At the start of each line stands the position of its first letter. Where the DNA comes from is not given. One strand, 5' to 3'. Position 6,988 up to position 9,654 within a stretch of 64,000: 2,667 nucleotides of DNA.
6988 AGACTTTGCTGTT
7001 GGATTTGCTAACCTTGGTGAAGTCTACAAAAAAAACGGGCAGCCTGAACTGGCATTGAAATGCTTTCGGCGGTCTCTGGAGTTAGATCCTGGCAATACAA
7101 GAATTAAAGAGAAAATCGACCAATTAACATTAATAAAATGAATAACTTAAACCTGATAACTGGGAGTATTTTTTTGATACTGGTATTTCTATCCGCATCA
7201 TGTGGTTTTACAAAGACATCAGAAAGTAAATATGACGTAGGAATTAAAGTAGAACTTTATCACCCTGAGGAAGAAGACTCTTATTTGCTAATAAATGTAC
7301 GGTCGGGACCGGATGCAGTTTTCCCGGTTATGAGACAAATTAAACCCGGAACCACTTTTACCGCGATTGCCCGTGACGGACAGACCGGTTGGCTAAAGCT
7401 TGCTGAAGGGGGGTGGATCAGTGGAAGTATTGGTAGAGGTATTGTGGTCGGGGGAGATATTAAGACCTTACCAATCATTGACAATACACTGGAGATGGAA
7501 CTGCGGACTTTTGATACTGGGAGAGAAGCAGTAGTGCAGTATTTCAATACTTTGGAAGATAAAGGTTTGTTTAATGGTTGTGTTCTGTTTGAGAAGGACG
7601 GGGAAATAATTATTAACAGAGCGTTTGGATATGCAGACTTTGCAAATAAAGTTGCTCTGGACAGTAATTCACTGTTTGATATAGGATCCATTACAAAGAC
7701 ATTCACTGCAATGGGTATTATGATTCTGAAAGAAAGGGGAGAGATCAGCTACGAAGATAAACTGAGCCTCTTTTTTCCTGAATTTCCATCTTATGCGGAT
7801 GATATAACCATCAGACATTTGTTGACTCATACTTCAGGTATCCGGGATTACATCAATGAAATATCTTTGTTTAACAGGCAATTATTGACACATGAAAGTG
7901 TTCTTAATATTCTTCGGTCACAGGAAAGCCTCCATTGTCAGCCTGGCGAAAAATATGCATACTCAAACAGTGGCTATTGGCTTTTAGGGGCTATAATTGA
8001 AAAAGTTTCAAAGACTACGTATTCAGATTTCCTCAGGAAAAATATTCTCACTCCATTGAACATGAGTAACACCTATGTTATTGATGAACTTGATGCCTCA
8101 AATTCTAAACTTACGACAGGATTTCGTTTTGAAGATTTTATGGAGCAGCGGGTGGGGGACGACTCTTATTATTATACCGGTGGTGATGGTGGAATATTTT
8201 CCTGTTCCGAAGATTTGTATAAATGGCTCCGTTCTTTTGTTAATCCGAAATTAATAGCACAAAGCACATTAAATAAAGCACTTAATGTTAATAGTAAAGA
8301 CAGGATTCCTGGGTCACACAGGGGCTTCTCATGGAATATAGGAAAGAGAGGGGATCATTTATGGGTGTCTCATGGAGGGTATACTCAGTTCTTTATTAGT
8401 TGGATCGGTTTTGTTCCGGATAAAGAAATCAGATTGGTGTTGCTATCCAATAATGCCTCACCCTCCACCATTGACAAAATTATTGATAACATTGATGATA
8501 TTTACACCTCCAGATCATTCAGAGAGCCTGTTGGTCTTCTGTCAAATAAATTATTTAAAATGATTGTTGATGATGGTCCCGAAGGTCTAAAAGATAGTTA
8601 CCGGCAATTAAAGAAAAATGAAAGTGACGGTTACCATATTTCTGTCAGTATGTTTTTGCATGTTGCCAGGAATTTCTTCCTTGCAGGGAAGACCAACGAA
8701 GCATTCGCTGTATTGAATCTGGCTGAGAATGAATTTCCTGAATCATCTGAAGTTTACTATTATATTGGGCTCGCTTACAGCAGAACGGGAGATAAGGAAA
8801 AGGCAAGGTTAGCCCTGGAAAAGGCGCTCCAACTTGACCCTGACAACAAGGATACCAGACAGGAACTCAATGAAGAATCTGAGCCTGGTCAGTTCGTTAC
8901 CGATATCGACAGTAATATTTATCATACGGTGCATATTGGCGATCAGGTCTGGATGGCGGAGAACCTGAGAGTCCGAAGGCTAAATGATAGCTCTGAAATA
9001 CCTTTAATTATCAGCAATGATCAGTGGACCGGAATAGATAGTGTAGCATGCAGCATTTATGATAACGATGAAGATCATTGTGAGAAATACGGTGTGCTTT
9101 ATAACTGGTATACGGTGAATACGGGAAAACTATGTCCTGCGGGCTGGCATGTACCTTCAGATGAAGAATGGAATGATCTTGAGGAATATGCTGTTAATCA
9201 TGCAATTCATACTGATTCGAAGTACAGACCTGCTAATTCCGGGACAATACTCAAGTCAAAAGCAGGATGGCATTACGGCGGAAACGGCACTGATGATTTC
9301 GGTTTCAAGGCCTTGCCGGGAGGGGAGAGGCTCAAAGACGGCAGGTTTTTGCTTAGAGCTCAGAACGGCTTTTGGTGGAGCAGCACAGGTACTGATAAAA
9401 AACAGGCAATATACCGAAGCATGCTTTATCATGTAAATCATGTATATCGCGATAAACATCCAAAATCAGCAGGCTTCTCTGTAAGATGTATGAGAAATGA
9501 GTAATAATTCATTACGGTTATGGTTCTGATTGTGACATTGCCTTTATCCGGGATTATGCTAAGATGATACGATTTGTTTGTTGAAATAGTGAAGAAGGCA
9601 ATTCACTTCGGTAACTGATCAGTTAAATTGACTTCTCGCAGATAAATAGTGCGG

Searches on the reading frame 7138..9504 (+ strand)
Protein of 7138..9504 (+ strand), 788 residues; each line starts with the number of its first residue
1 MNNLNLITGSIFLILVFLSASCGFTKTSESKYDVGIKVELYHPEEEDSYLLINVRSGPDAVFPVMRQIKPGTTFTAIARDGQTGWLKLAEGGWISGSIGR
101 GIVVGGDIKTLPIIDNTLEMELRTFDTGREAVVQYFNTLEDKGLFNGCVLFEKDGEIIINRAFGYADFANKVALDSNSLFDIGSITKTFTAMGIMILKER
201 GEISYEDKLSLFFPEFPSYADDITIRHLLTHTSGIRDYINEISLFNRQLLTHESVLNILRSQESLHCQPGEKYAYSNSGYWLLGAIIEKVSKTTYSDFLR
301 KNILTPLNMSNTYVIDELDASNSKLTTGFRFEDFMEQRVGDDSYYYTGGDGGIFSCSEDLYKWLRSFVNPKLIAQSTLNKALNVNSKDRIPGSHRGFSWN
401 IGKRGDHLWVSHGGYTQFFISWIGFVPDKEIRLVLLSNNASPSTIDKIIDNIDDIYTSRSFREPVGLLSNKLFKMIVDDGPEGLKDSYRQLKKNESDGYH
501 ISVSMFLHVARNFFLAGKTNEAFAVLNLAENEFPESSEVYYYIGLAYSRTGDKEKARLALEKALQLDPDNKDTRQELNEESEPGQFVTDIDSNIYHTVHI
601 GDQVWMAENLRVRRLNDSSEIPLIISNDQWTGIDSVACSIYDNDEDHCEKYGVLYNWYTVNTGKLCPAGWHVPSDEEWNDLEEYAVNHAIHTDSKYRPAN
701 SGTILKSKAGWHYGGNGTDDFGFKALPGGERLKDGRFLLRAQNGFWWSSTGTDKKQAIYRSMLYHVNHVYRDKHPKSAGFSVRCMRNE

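Call 74: search_protein_families(library=pfam, proteins=[window:7138-9504:+], max_evalue=0.00001)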
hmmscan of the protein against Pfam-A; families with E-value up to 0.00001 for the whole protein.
window:7138-9504:+ (788 aa): 8 families
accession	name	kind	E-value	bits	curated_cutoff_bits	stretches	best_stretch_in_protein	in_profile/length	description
PF00144.29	Beta-lactamase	-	1.1e-63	215.9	27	1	150-442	20-313/329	Beta-lactamase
PF09603.15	Fib_succ_major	-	1.6e-40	139.8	33.9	1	598-786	1-187/187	Fibrobacter succinogenes major domain (Fib_succ_major)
PF07719.23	TPR_2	-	1.6e-08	34.4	27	1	538-570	2-34/34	Tetratricopeptide repeat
PF00515.34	TPR_1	-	2e-07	31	27.8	1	538-570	2-34/34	Tetratricopeptide repeat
PF13181.12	TPR_8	-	3.9e-07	30.2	25.7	1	538-570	2-34/34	Tetratricopeptide repeat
PF13174.12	TPR_6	-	8.1e-07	29.7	26.3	0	538-569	1-32/33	Tetratricopeptide repeat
PF08239.17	SH3_3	-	5.8e-06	26.8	27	0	53-96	4-50/54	Bacterial SH3 domain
PF13428.12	TPR_14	-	9.8e-06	26.2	23.5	0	538-577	2-41/44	Tetratricopeptide repeat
